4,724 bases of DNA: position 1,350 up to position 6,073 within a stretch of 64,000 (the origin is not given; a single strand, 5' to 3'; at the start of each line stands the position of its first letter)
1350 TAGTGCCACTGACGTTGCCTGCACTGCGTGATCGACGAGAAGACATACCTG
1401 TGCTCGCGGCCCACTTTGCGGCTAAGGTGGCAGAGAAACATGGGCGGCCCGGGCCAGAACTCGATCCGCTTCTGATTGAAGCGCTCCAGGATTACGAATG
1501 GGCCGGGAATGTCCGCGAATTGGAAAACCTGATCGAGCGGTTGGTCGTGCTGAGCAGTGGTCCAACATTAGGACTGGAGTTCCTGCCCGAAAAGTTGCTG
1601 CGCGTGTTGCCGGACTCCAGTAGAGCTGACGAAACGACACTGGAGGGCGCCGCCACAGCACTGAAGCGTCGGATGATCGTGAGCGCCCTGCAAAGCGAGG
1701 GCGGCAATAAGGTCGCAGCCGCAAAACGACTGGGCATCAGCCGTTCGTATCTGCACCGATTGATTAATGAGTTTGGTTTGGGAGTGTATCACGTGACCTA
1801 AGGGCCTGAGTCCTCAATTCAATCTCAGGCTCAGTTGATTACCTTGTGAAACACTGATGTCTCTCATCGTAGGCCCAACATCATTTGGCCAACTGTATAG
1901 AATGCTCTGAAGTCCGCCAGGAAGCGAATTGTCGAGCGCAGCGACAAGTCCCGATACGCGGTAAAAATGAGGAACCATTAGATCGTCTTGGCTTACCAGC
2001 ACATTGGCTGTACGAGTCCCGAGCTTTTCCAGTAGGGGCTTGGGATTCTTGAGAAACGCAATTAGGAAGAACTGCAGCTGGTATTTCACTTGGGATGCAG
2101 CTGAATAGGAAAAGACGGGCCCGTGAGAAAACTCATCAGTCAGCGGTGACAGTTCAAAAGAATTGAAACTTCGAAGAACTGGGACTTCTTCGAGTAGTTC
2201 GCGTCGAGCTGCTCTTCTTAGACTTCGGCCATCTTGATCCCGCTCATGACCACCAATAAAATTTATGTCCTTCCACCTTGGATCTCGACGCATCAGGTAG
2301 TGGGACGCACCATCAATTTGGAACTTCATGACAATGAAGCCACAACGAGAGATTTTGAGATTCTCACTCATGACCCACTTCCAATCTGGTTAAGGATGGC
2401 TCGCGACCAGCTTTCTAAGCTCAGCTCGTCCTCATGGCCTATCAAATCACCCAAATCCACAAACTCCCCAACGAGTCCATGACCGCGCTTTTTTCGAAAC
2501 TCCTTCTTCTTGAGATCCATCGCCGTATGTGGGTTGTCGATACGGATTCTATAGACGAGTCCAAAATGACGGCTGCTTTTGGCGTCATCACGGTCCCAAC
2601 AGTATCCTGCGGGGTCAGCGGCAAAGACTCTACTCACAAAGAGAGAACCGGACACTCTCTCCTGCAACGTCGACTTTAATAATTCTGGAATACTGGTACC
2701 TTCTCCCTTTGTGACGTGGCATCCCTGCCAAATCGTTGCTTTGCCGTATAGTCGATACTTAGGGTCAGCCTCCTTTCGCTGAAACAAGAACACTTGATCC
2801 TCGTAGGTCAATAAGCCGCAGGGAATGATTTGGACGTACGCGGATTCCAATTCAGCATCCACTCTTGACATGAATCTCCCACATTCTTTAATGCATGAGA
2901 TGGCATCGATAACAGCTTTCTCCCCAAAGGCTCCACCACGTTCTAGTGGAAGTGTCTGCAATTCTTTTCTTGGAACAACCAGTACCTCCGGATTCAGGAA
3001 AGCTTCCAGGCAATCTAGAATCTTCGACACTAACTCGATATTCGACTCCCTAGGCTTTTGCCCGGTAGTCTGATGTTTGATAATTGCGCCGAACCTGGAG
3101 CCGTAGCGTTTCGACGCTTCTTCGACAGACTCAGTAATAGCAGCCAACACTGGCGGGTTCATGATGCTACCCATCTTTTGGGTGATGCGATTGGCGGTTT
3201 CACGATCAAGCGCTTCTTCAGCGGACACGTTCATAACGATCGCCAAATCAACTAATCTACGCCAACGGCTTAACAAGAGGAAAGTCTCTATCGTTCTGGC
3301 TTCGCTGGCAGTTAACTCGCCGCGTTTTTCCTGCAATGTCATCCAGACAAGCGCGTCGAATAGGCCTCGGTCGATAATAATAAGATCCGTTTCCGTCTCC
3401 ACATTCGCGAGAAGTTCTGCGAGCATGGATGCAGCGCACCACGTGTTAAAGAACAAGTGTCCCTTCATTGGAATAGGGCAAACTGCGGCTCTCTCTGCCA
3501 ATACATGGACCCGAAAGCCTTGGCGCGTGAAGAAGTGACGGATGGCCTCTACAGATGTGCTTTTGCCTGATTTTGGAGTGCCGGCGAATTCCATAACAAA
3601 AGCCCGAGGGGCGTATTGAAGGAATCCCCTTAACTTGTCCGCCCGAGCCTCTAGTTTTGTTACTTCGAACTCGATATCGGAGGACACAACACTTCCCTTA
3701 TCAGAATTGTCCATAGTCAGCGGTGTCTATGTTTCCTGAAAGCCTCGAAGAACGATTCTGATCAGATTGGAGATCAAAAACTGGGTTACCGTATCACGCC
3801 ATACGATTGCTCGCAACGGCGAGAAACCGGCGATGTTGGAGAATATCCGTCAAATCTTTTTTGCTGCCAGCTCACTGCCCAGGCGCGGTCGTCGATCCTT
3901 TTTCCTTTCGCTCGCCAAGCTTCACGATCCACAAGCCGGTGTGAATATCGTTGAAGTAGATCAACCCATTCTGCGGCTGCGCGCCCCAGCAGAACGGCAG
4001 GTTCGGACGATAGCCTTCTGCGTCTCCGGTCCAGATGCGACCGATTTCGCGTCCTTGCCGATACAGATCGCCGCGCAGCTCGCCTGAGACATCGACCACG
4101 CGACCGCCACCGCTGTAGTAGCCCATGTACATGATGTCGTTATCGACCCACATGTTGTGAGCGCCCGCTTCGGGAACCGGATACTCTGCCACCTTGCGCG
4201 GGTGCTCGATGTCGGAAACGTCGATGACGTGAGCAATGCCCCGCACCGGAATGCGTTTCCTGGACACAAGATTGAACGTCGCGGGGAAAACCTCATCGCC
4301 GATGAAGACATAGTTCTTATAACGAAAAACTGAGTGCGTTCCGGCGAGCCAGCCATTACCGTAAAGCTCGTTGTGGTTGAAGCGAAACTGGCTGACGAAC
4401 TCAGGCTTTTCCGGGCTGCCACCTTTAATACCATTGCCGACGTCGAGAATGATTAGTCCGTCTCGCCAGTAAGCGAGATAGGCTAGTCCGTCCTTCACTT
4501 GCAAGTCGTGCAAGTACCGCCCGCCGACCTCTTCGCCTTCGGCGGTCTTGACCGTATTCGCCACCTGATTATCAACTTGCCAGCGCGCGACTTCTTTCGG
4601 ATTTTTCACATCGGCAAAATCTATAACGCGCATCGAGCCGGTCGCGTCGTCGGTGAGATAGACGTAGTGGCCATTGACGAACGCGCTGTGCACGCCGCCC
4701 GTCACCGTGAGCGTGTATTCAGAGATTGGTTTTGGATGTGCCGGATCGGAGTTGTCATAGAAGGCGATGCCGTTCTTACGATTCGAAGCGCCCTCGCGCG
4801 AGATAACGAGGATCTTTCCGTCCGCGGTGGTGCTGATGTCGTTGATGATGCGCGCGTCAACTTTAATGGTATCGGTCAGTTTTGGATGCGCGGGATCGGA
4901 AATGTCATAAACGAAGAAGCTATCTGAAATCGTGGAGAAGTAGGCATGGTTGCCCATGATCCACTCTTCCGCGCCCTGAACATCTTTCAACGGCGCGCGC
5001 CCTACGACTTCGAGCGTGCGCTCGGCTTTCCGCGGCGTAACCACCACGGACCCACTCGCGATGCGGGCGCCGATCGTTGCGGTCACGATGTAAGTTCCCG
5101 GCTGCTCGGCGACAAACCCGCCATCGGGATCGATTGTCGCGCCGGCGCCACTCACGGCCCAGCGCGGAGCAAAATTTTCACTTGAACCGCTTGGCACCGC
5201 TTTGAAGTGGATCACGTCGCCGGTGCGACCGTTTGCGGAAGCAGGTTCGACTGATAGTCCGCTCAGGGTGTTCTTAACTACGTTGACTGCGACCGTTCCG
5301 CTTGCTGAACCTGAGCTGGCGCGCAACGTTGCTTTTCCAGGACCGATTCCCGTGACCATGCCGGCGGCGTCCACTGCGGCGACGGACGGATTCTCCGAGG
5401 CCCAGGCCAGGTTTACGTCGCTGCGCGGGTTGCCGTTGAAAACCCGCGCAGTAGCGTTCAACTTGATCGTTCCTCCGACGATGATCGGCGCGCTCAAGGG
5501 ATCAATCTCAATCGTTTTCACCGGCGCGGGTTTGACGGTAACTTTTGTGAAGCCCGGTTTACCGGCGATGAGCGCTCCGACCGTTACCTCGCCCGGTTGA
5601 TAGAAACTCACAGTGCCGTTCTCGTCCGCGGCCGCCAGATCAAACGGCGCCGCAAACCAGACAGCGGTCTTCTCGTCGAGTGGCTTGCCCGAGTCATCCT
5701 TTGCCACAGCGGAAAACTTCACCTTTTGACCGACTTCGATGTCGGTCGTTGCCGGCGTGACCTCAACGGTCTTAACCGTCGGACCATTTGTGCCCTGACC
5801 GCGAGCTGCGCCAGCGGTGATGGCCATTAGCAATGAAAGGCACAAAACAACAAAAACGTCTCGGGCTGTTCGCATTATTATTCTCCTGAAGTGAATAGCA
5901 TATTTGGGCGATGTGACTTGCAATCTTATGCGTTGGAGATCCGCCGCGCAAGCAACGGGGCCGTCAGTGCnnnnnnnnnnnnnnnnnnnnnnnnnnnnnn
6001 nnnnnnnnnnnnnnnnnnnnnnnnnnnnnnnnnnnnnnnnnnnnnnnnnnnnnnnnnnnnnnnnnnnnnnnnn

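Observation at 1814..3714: Low-GC two-gene module: P-loop kinase-Nudix fusion translationally coupled to a second Nudix protein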

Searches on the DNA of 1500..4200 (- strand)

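Call 99: search_rna_families(source=window, start=1500, end=4200, threshold=evalue, max_evalue=1)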
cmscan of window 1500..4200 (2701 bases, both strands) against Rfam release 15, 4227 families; matches with E-value up to 1: 0.
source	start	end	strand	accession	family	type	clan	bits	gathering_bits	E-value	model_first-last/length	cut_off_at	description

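Call 100: search_rna_families(sources=[L001, L004, L006, L007, L008, L009, L010, L011, L012, L014, L016], threshold=gathering)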
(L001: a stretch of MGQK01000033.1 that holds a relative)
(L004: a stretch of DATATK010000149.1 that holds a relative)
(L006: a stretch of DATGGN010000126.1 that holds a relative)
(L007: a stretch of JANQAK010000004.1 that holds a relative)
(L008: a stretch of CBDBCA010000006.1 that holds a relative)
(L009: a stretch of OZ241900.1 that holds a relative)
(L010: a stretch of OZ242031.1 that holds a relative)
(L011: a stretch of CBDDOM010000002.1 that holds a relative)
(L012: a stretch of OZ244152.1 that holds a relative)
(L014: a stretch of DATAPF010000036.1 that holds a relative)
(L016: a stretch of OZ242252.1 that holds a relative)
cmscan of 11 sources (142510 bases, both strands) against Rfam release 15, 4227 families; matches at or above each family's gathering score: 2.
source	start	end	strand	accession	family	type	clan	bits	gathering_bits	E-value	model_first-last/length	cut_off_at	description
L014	8394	8468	-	RF00005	tRNA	Gene; tRNA;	CL00001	65.2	29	1.5e-11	1-71/71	no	tRNA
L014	11115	11188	-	RF00005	tRNA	Gene; tRNA;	CL00001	64.2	29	2.7e-11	1-71/71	no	tRNA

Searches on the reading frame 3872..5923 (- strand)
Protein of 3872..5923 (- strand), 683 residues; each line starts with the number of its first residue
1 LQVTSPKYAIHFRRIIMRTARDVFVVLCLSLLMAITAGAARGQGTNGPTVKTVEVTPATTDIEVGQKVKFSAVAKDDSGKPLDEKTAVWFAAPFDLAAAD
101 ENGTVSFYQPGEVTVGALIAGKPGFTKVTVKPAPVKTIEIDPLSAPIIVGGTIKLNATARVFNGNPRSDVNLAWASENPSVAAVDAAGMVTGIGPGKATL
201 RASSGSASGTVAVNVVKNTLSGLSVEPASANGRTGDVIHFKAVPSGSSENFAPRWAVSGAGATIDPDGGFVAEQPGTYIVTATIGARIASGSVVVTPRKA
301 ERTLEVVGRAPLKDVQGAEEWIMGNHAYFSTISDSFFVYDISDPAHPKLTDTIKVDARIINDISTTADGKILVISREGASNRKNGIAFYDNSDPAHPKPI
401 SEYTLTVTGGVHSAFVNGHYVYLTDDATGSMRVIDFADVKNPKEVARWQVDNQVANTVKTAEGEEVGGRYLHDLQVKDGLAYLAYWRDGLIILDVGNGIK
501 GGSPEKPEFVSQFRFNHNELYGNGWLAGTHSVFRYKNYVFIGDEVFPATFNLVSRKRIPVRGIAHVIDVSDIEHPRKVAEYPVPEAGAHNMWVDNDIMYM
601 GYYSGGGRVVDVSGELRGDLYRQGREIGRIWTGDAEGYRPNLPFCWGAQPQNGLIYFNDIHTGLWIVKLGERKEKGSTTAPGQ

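Call 60: find_homologous_proteins(query=window:3872-5923:-, max_evalue=1e-50)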
Query window:3872-5923:- (683 aa): 4859 proteins with E <= 1e-50 among 8000 candidates; the best 120 are listed.
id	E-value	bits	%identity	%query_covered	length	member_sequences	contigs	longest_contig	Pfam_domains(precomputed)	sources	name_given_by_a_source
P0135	0.0e+0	1517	100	98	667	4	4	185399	PF02368.25,PF08309.18,PF26918.1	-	-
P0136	0.0e+0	1387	90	98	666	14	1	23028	PF02368.25,PF08309.18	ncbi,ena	-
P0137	0.0e+0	1338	87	98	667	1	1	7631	PF02368.25,PF08309.18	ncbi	-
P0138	0.0e+0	1266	81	98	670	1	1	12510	PF22359.3,PF02368.25,PF08309.18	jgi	jgi:hypothetical protein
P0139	0.0e+0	1244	81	95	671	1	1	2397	PF22359.3,PF02368.25,PF26918.1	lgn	-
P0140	0.0e+0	1232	79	98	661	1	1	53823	PF02368.25,PF08309.18,PF26918.1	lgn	-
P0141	0.0e+0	1226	78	98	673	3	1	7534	PF22359.3,PF02368.25,PF08309.18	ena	-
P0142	0.0e+0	1218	77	98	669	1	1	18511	PF02368.25,PF08309.18,PF26918.1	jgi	jgi:hypothetical protein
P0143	0.0e+0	1210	78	98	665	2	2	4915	PF22359.3,PF02368.25,PF08309.18,PF26918.1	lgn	-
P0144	0.0e+0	1210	79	98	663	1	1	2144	PF22359.3,PF02368.25,PF08309.18,PF26918.1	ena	-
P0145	0.0e+0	1200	77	98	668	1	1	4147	PF02368.25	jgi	jgi:hypothetical protein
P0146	0.0e+0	1195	79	94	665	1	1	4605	PF02368.25,PF08309.18,PF26918.1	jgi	jgi:hypothetical protein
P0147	0.0e+0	1195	77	98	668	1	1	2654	PF02368.25,PF08309.18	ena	-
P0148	0.0e+0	1195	77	98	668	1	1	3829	PF02368.25,PF08309.18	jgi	jgi:hypothetical protein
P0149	0.0e+0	1194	77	98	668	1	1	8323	PF02368.25,PF08309.18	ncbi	-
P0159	0.0e+0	1163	74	98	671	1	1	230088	PF22359.3,PF02368.25,PF08309.18,PF26918.1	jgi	jgi:hypothetical protein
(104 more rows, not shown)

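Call 61: find_encoding_contigs(protein=P0136, flank=7000, max_places=1)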
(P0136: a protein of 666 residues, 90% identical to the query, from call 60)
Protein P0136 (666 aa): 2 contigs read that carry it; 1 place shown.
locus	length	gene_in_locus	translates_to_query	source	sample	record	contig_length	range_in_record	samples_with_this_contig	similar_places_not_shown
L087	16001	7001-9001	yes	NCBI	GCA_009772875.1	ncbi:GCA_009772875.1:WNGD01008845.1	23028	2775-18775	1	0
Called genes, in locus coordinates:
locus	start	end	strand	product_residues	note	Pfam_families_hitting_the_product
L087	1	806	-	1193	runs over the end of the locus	?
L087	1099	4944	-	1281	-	PF21445:ADDB_N (weak), PF13361:UvrD_C (faint), PF12705:PDDEXK_1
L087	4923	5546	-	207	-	-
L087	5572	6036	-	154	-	-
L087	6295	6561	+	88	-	-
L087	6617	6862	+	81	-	-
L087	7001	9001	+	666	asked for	PF02368:Big_2, PF08309:LVIVD (faint)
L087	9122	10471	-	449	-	PF00072:Response_reg, PF00158:Sigma54_activat, PF14532:Sigma54_activ_2, PF00004:AAA (weak), PF07724:AAA_2 (weak), PF07728:AAA_5, PF25601:AAA_lid_14, PF02954:HTH_8, +1 more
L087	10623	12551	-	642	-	PF02743:dCache_1 (weak), PF00672:HAMP (weak), PF02518:HATPase_c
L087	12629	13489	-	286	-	PF00459:Inositol_P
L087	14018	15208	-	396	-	-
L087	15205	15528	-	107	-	PF00190:Cupin_1 (weak), PF07883:Cupin_2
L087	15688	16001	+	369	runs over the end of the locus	PF00248:Aldo_ket_red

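Call 62: find_encoding_contigs(protein=P0140, flank=7000, max_places=1)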
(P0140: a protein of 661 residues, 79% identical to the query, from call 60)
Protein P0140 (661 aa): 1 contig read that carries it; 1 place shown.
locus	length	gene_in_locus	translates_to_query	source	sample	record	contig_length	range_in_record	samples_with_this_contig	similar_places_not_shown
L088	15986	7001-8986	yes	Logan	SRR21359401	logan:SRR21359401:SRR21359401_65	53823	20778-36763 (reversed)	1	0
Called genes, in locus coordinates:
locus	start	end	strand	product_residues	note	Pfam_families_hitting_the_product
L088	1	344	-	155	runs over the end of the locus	PF00075:RNase_H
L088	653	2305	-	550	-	PF00515:TPR_1 (faint), PF07719:TPR_2 (faint), PF13176:TPR_7 (faint), PF13181:TPR_8 (faint), PF13432:TPR_16 (faint)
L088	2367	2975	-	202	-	PF04536:TPM_phosphatase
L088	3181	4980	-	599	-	PF00009:GTP_EFTU, PF03144:GTP_EFTU_D2, PF00679:EFG_C, PF06421:LepA_C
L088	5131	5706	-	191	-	-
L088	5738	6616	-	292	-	PF13370:Fer4_13, PF14597:Lactamase_B_5 (weak), PF00753:Lactamase_B (faint)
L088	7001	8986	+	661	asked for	PF02368:Big_2, PF26918:Ig_Eae (weak), PF08309:LVIVD (faint)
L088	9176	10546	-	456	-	PF00072:Response_reg, PF00158:Sigma54_activat, PF14532:Sigma54_activ_2, PF00004:AAA (weak), PF07728:AAA_5, PF25601:AAA_lid_14, PF02954:HTH_8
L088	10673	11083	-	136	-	PF02518:HATPase_c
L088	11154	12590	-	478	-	PF02743:dCache_1 (faint), PF00672:HAMP (weak)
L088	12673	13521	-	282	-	PF00459:Inositol_P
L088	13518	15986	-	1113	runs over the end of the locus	PF26549:Tricorn_N, PF26550:Tricorn_2nd, PF26549:Tricorn_N, PF26550:Tricorn_2nd, PF25174:Beta-prop_THOC3, PF14684:Tricorn_C1, PF14685:PDZ_Tricorn, PF03572:Peptidase_S41, +6 more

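Call 63: find_encoding_contigs(protein=P0159, flank=7000, max_places=1)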
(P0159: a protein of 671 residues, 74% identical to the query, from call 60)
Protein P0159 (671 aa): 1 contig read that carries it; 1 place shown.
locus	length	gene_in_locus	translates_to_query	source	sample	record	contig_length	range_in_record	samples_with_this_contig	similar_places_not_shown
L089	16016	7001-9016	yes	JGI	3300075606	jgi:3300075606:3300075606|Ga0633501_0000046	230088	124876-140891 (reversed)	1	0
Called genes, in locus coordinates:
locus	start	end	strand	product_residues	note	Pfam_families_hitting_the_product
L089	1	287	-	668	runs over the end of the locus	-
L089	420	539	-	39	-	-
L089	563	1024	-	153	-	PF00075:RNase_H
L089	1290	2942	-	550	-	PF00515:TPR_1 (faint), PF07719:TPR_2 (faint), PF13181:TPR_8 (faint)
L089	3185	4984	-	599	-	PF00009:GTP_EFTU, PF03144:GTP_EFTU_D2, PF00679:EFG_C, PF06421:LepA_C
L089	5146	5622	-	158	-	-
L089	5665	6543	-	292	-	PF13370:Fer4_13, PF00753:Lactamase_B (weak)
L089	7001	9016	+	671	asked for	PF02368:Big_2, PF22359:Big-like, PF26918:Ig_Eae (weak), PF08309:LVIVD (faint)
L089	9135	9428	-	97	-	PF10387:DUF2442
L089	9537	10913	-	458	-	PF00072:Response_reg, PF00158:Sigma54_activat, PF14532:Sigma54_activ_2, PF00004:AAA (weak), PF07728:AAA_5, PF25601:AAA_lid_14, PF02954:HTH_8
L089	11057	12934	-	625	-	PF02518:HATPase_c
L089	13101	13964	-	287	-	PF00459:Inositol_P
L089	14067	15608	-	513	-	PF00282:Pyridoxal_deC, PF01212:Beta_elim_lyase (weak)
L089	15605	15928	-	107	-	PF00190:Cupin_1 (weak), PF07883:Cupin_2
